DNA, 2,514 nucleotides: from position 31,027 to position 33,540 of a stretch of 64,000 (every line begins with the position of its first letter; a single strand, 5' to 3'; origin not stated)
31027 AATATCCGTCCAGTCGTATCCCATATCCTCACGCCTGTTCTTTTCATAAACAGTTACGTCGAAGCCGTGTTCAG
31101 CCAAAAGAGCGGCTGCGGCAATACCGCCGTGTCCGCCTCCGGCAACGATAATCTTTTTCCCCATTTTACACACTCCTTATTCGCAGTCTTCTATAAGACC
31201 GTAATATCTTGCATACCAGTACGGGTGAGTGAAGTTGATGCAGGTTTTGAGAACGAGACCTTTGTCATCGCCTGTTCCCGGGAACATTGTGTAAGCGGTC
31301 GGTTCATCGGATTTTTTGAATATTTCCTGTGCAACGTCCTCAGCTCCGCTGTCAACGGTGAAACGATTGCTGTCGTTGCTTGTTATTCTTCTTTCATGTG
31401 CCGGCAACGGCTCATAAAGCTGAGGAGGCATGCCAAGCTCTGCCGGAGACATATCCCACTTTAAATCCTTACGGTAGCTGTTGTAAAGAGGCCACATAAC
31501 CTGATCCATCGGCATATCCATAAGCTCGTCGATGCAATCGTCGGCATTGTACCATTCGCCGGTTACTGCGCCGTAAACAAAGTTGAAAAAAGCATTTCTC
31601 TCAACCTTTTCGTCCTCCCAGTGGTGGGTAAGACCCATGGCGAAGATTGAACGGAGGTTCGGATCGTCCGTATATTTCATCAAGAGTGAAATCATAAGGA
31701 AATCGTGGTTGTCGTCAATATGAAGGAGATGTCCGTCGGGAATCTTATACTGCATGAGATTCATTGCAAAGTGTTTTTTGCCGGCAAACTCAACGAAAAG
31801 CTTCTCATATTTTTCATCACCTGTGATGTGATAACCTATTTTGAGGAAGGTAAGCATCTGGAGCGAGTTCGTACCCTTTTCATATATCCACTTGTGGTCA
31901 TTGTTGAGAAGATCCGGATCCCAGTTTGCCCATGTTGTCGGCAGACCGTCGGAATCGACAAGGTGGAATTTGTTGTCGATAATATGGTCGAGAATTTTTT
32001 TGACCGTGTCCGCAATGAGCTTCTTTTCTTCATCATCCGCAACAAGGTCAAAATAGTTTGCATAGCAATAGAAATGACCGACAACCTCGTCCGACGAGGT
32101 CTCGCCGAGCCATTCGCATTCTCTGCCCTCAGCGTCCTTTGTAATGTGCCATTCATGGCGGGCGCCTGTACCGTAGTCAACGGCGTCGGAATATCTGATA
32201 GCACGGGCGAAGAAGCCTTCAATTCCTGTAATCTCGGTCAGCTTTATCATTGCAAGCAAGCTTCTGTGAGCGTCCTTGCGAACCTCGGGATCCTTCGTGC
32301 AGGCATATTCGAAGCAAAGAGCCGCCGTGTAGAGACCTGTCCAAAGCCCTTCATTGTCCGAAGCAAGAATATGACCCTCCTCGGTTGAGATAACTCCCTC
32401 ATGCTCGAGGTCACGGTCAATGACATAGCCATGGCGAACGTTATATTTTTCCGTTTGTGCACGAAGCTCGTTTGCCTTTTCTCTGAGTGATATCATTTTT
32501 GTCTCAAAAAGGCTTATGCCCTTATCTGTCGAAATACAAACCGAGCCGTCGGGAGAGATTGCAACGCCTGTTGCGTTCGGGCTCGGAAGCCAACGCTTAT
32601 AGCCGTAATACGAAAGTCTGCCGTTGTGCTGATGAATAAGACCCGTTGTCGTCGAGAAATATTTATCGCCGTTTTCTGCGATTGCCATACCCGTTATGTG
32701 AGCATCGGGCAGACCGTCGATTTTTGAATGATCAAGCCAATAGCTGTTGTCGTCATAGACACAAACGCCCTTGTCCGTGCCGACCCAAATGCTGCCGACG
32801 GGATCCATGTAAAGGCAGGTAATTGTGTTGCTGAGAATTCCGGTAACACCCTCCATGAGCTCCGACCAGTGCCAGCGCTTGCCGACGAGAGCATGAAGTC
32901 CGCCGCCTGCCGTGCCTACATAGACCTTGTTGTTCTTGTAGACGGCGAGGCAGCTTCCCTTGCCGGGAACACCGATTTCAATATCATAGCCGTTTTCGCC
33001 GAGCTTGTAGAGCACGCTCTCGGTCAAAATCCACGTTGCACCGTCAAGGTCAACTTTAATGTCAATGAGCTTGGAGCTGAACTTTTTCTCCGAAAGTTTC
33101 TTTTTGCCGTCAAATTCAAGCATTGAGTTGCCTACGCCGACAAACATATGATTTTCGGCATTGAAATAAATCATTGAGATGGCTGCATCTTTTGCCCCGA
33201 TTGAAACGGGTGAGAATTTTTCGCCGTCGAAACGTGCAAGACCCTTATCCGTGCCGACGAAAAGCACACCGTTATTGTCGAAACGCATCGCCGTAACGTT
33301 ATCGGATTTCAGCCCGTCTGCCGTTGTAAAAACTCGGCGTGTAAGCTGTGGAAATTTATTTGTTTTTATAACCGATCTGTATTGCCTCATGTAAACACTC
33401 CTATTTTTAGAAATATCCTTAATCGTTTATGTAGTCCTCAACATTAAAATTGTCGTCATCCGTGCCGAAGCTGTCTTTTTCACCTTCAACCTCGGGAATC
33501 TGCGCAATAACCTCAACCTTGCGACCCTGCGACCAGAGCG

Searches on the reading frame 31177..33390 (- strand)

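Call 64: search_protein_families(library=pfam, proteins=[window:31177-33390:-], max_evalue=0.00001)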
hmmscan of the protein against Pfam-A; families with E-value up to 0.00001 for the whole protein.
window:31177-33390:- (737 aa): 1 family
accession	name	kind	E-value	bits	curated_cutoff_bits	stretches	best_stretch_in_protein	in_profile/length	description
PF07494.17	Reg_prop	-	1.3e-09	37.6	20.4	0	184-206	1-23/24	Two component regulator propeller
